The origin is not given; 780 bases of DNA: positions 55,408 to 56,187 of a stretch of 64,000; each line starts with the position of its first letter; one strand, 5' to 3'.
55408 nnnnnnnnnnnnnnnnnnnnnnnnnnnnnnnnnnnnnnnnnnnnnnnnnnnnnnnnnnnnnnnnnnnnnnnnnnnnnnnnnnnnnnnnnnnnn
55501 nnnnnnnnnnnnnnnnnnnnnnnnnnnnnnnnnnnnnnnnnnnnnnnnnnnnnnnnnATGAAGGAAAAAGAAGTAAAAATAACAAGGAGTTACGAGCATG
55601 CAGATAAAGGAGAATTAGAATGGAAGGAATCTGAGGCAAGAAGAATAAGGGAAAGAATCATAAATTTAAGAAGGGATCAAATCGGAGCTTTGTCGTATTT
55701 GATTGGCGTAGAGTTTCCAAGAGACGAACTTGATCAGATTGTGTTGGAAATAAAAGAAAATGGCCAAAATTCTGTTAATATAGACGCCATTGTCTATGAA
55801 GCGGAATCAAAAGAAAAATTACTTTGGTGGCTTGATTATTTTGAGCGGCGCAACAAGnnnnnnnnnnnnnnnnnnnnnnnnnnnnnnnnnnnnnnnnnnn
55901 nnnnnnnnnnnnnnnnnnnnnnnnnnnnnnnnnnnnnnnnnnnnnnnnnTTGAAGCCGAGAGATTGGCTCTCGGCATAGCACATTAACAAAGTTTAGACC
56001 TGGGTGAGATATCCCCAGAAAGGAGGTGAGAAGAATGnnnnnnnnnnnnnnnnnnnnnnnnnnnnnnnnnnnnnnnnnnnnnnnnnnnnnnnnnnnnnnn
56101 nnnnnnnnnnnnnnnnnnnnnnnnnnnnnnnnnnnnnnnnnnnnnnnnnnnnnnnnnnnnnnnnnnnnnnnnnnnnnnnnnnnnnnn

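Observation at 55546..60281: RiPP-like cassette: radical SAM/SPASM enzyme plus two unrelated Cys-rich small peptides, each behind a copy of a duplicated 104-aa-gene module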

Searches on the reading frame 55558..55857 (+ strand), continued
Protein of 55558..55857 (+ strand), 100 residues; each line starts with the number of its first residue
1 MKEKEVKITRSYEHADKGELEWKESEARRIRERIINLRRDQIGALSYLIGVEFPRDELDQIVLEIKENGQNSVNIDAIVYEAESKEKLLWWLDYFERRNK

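Call 90: search_protein_families(library=pfam, proteins=[L012:1201-1728:+, L006:111-755:+, L008:3418-4029:+, L008:1295-3025:+, L010:5436-6356:+, L010:6356-8479:+, L014:957-1520:+, L009:3151-3915:-, L035:2173-2829:+], max_evalue=0.001)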
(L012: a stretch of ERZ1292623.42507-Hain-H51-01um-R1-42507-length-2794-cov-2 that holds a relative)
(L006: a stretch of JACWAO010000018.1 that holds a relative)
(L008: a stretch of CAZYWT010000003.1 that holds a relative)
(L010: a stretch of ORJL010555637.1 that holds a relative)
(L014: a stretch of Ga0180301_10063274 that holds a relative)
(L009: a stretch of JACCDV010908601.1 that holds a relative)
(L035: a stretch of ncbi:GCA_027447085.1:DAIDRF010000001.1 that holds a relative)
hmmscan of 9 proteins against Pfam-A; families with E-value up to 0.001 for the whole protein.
L012:1201-1728:+ (176 aa): 1 family
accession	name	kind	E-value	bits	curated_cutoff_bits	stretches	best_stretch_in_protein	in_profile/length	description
PF20329.3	DUF6624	-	1.5e-20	73.9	27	1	28-161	34-165/173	Family of unknown function (DUF6624)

L006:111-755:+ (215 aa): 1 family
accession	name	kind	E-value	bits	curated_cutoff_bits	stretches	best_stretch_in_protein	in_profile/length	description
PF10026.15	DUF2268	-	3.1e-29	102.3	23.6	1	27-211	3-194/195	Predicted Zn-dependent protease (DUF2268)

L008:3418-4029:+ (204 aa): 1 family
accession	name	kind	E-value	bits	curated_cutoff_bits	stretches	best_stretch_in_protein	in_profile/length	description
PF04055.27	Radical_SAM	-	1.4e-07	32.2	29.5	1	19-89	91-164/166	Radical SAM superfamily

L008:1295-3025:+ (577 aa): 7 families
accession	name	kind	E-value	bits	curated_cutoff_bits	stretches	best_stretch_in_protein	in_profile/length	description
PF06662.19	C5-epim_C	-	1.1e-07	32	23.3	0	285-337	21-74/188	D-glucuronyl C5-epimerase C-terminus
PF07470.19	Glyco_hydro_88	-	1.6e-06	27.8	26.6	0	357-469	31-130/352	Glycosyl Hydrolase Family 88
PF03663.20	Glyco_hydro_76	-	2e-06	28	25.9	1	305-394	167-258/366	Glycosyl hydrolase family 76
PF00432.27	Prenyltrans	-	7.2e-05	22.8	26.5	0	248-340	48-124/304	Prenyltransferase alpha-alpha toroid domain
PF06917.19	Pectate_lyase_2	-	0.00018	20.8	26.6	0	361-401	409-449/491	Periplasmic pectate lyase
PF07944.18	Beta-AFase-like_GH127_cat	-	0.00021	20.9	24.9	1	240-384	71-204/376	Beta-L-arabinofuranosidase, GH127 catalytic domain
PF05147.19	LANC_like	-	0.00077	18.6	23.2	0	157-390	48-258/350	Lanthionine synthetase C-like protein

L010:5436-6356:+ (307 aa): 3 families
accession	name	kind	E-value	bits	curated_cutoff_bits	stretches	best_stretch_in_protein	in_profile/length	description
PF13847.12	Methyltransf_31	-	9.8e-07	29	27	1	141-260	8-119/145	Methyltransferase domain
PF13649.12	Methyltransf_25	-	1e-06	29.8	27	1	140-246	1-97/97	Methyltransferase domain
PF08241.18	Methyltransf_11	-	0.00039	21.4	21.2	1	167-250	19-95/95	Methyltransferase domain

L010:6356-8479:+ (708 aa): 6 families
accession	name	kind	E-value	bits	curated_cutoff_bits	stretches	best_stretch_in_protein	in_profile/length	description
PF02518.31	HATPase_c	-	8.3e-27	94.3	26.4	1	589-697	1-109/111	Histidine kinase-, DNA gyrase B-, and HSP90-like ATPase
PF16927.11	HisKA_7TM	-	8.2e-15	55.7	28.6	1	13-226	6-222/224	N-terminal 7TM region of histidine kinase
PF00512.31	HisKA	-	4.7e-11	43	26.9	1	477-543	2-66/66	His Kinase A (phospho-acceptor) domain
PF13185.12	GAF_2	-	1.8e-09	38.4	28.6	1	307-461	2-135/136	GAF domain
PF01590.32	GAF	-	1.4e-06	29.3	22.4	1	310-461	3-133/133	GAF domain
PF13492.12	GAF_3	-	2.1e-05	25.4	27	1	309-461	2-127/129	GAF domain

L014:957-1520:+ (188 aa): 4 families
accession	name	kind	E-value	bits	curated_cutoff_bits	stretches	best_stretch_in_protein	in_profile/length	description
PF13302.13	Acetyltransf_3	-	3.7e-13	50.8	25.4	1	11-148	1-137/138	Acetyltransferase (GNAT) domain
PF00583.31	Acetyltransf_1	-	1.9e-08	35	20.7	1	50-147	19-115/116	Acetyltransferase (GNAT) family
PF13420.13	Acetyltransf_4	-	7.2e-07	29.8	24.3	1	15-166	2-152/155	Acetyltransferase (GNAT) domain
PF13523.12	Acetyltransf_8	-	0.00034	20.7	27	0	20-154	4-143/145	Acetyltransferase (GNAT) domain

L009:3151-3915:- (255 aa): 0 families

L035:2173-2829:+ (219 aa): 0 families

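Call 96: search_protein_families(library=padloc, proteins=[window:55558-55857:+], max_evalue=0.1)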
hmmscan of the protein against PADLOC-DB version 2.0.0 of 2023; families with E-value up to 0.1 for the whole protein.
seq(100 aa): 0 families

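Call 97: search_protein_families(library=ncbifam, proteins=[L003:6487-7482:+, L035:4609-5733:+, L005:2948-4351:-], max_evalue=0.01)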
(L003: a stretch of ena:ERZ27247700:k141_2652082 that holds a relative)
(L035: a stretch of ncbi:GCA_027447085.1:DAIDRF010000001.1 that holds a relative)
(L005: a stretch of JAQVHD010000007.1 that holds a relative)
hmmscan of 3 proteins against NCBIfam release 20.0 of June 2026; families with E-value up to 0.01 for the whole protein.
L003:6487-7482:+ (332 aa): 10 families
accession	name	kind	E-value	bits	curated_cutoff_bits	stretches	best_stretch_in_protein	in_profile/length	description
TIGR04187.1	GRASP_SAV_5884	subfamily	1.5e-71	241.2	350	1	5-321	2-311/312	ATP-grasp ribosomal peptide maturase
TIGR04185.1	ATPgraspMvdC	equivalog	4.3e-65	219.9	425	1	5-321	1-316/318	MvdC family ATP-grasp ribosomal peptide maturase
TIGR04184.1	ATPgraspMvdD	equivalog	5.2e-65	219.7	475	1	5-321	1-319/321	MvdD family ATP-grasp ribosomal peptide maturase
TIGR04192.1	GRASP_w_spasm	equivalog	2.8e-26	92.6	230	1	5-304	1-301/318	grasp-with-spasm system ATP-grasp peptide maturase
TIGR00768.1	rimK_fam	subfamily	3.2e-11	43.1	143.4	1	114-319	74-274/276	RimK family alpha-L-glutamate ligase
NF040720.1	MptN_Meth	equivalog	4.8e-07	29.1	350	1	116-319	90-288/291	tetrahydromethanopterin:alpha-L-glutamate ligase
NF005315.0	PRK06849.1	equivalog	5.1e-06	25.7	406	1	123-211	112-194/389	hypothetical protein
NF009110.0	PRK12458.1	subfamily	0.00059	18.9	408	1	111-168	119-174/349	glutathione synthetase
NF003573.0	PRK05246.1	equivalog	0.002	16.9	272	1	114-224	111-216/316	glutathione synthase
TIGR01380.1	glut_syn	equivalog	0.0052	15.8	299.05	1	115-214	111-203/312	glutathione synthase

L035:4609-5733:+ (375 aa): 66 families (the best 25 are shown)
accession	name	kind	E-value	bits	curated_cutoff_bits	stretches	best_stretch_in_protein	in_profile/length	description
TIGR03942.1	sulfatase_rSAM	equivalog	7e-95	318.2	349.45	1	5-359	2-358/363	anaerobic sulfatase maturase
NF041298.1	rSAM_mat_DynA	equivalog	9.7e-77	258.3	450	1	6-358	4-353/356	dynobactin maturation radical SAM/SPASM protein DynA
NF010308.0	PRK13745.1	equivalog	3.4e-73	246.9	484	1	5-356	15-383/412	anaerobic sulfatase-maturation protein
NF010321.0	PRK13758.1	equivalog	8.1e-65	219.3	441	1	4-349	5-353/370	anaerobic sulfatase-maturase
NF041707.1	rSAM_YhhB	equivalog_domain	2.7e-52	177.9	445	1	2-360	1-367/369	cyclophane-forming radical SAM/SPASM peptide maturase YhhB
TIGR04261.1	rSAM_GlyRichRpt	subfamily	2.9e-51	174.6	310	1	12-334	5-334/363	cyclophane-forming radical SAM/SPASM peptide maturase GrrM/OscB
NF041300.1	rSAM_mat_DarW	exception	2.4e-45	155.1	650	1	10-360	47-400/415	radical SAM/SPASM peptide maturase DarW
TIGR04083.1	rSAM_pep_methan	hypoth_equivalog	1.4e-44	152.5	300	1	12-330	8-313/376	TIGR04083 family peptide-modifying radical SAM enzyme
NF038005.1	rSAM_mat_DarE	equivalog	6.1e-44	150.5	650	1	10-340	80-410/432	darobactin maturation radical SAM/SPASM protein DarE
TIGR04269.1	SAM_SPASM_FxsB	subfamily_domain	1.1e-39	136.5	370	1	5-355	4-362/363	FxsB family cyclophane-forming radical SAM/SPASM peptide maturase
NF047865.1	rSAM_PapB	equivalog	1.9e-39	135.8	340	1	10-330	9-319/330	PapB family radical SAM/SPASM ranthipeptide maturase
NF041718.1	rSAM_phane_AMC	equivalog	1.8e-36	125.9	425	1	3-334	6-334/362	cyclophane-forming radical SAM peptide maturase AmcB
TIGR04163.1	rSAM_cobopep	equivalog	1.3e-31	109.8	375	1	11-345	71-406/428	peptide-modifying radical SAM enzyme CbpB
TIGR03978.1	rSAM_paired_1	equivalog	2.1e-28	99.3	370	1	10-354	89-447/466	His-Xaa-Ser system radical SAM maturase HxsB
TIGR04280.1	geopep_mat_rSAM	hypoth_equivalog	3.2e-26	92.3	400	1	10-332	90-397/428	geopeptide radical SAM maturase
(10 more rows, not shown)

L005:2948-4351:- (467 aa): 82 families (the best 25 are shown)
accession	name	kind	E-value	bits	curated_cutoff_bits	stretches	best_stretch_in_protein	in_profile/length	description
TIGR03978.1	rSAM_paired_1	equivalog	3.5e-54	184.3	370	1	29-425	14-435/466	His-Xaa-Ser system radical SAM maturase HxsB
NF047865.1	rSAM_PapB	equivalog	1.2e-49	169.3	340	1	90-408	5-318/330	PapB family radical SAM/SPASM ranthipeptide maturase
NF041298.1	rSAM_mat_DynA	equivalog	2.4e-48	164.9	450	1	89-432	2-347/356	dynobactin maturation radical SAM/SPASM protein DynA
TIGR03942.1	sulfatase_rSAM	equivalog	3.2e-47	161.3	349.45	1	90-405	3-322/363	anaerobic sulfatase maturase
TIGR04163.1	rSAM_cobopep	equivalog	3.4e-41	141.4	375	1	22-406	6-386/428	peptide-modifying radical SAM enzyme CbpB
NF040492.1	not_ScfB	exception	2.2e-38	132.3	855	1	66-405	73-413/450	ScfB-related radical SAM/SPASM orphan maturase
TIGR04064.1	rSAM_nif11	equivalog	1.5e-36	126.1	518.7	2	89-248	79-239/459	nif11-like peptide radical SAM maturase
TIGR03974.1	rSAM_six_Cys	equivalog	1.1e-34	120.1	425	1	90-417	99-427/451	thioether cross-link-forming SCIFF peptide maturase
TIGR04083.1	rSAM_pep_methan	hypoth_equivalog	2.9e-33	115.3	300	1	90-452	2-356/376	TIGR04083 family peptide-modifying radical SAM enzyme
TIGR03906.1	quino_hemo_SAM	equivalog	1.5e-32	112.9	453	1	89-417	95-425/467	quinohemoprotein amine dehydrogenase maturation protein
TIGR04261.1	rSAM_GlyRichRpt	subfamily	1.9e-31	109.4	310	1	94-405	3-325/363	cyclophane-forming radical SAM/SPASM peptide maturase GrrM/OscB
NF041718.1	rSAM_phane_AMC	equivalog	4.9e-30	104.7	425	1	86-403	4-323/362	cyclophane-forming radical SAM peptide maturase AmcB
TIGR04068.1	rSAM_ocin_clost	equivalog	5.3e-30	104.7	500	1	88-235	84-234/462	Cys-rich peptide radical SAM maturase CcpM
NF050035.1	rSAM_WgK_link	exception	1.9e-29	102.8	650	2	85-313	6-224/367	radical SAM/SPASM peptide maturase WgkB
NF010308.0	PRK13745.1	equivalog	3.7e-27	95.3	484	1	89-404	15-349/412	anaerobic sulfatase-maturation protein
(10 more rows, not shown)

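Call 98: search_solved_structures(query=A3, max_evalue=1)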
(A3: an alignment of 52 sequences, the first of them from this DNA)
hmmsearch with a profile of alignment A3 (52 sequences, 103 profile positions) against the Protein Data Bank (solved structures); distinct sequences matched with E-value up to 1: 1.
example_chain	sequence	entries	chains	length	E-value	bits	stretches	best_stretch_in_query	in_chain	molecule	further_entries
4eba_G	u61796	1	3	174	0.21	14.8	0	31-76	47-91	Rna15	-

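Call 99: search_protein_families(library=phrogs, proteins=[window:55558-55857:+], max_evalue=0.01)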
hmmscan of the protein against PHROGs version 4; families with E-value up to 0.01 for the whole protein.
seq(100 aa): 0 families

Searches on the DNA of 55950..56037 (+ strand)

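Call 54: build_rna_model(alignment_id=A6, structure=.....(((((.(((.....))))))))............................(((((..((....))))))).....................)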
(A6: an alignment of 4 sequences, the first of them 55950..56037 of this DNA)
Model R1 built from alignment A6 (4 sequences, 96 columns); structure: as given.
model positions 90; base pairs 15; branch points 1; effective number of sequences 1.28; information 0.634 bits per position. Calibrated on 0.2 Mb of random sequence (short: E-values are rough).
structure used (alignment columns):
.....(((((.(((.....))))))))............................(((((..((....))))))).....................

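Call 55: search_with_rna_model(model_id=R1, sources=[window, L001, L002, L003, L004, L005, L006, L007, L008, L009, L010, L012, L013, L014, L015, L018, L020, L021, L022, L023, L024, L025, L027, L028, L029, L030, L032, L033, L034, L035, L036], max_evalue=1)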
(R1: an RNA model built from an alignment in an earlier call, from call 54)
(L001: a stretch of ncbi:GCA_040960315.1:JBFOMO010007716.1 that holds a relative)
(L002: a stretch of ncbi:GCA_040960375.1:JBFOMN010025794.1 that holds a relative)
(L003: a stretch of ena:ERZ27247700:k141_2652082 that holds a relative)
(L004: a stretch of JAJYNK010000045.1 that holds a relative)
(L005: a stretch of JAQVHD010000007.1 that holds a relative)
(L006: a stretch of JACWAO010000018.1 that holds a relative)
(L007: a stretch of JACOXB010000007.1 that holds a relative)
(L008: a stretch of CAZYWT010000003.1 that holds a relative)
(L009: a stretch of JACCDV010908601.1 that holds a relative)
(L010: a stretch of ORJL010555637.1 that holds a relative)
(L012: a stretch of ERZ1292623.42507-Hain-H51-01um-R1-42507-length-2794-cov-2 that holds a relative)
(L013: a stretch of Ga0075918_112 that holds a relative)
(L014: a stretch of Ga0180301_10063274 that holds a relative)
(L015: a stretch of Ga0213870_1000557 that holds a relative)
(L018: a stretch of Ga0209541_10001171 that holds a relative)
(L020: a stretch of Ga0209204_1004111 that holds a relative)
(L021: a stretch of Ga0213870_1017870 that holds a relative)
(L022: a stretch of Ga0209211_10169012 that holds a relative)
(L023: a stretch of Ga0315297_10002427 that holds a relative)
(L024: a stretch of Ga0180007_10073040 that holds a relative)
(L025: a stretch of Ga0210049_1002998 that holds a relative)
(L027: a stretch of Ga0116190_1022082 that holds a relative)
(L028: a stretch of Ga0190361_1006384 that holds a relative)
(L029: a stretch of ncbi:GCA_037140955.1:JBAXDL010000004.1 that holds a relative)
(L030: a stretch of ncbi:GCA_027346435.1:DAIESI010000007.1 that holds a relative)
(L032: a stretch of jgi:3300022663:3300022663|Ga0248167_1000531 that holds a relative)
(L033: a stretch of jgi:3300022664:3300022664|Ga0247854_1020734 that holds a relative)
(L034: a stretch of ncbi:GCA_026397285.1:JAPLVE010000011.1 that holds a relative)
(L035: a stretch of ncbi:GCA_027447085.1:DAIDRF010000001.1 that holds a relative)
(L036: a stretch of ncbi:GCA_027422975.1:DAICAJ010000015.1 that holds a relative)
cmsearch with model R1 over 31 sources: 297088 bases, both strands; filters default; matches with E-value up to 1: 22.
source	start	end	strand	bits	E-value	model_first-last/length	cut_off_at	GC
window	55950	56038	+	107.5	1.1e-30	1-90/90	no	0.47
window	59188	59277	+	105.6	4.4e-30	1-90/90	no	0.5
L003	5672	5765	+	103.6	1.9e-29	1-90/90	no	0.49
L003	6396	6490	+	94.4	1.4e-26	1-90/90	no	0.55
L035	7679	7735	+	21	0.0013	1-90/90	no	0.35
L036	2412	2468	+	21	0.0013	1-90/90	no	0.35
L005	4670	4725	+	20.1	0.0027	1-90/90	no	0.48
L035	14639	14700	-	19.2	0.0051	1-90/90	no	0.34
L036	9273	9334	-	19.2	0.0051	1-90/90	no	0.34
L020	271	326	+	18.6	0.0079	1-90/90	no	0.5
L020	4847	4902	+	18.6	0.0079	1-90/90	no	0.5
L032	4720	4774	+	18.1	0.011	1-90/90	no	0.42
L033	369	423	+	18.1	0.011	1-90/90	no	0.42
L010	4653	4714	+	17.3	0.02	1-90/90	no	0.37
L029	4707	4771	+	15.1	0.094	1-90/90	no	0.23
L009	708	765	+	14.4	0.15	1-90/90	no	0.36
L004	4673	4727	+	13.6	0.29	1-90/90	no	0.29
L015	2930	3061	+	12.7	0.54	1-90/90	no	0.36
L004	221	319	-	12.4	0.65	1-90/90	no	0.35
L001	7700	7760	+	11.9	0.94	1-90/90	no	0.34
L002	1867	1927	+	11.9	0.94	1-90/90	no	0.34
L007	4142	4256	+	11.9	0.99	1-90/90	no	0.6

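Call 92: search_with_rna_model(model_id=R1, sources=[L037, L038, L039, L041, L042], max_evalue=1)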
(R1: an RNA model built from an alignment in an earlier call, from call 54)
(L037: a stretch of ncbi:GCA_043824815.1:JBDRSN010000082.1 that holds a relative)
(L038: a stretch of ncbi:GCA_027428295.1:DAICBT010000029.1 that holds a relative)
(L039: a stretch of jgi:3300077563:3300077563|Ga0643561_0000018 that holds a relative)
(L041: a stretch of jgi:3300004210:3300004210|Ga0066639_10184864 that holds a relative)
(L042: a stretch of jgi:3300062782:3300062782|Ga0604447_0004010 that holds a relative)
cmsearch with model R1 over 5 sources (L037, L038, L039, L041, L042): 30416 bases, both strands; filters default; matches with E-value up to 1: 5.
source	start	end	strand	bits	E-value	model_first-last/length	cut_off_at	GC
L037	3693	3764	+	20.8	0.00016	1-90/90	no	0.38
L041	294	356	+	18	0.0012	1-90/90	no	0.32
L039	3025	3107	-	13.2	0.04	1-90/90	no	0.34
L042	3652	3748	+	12.4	0.07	1-90/90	no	0.49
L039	6131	6191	+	10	0.38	1-90/90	no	0.51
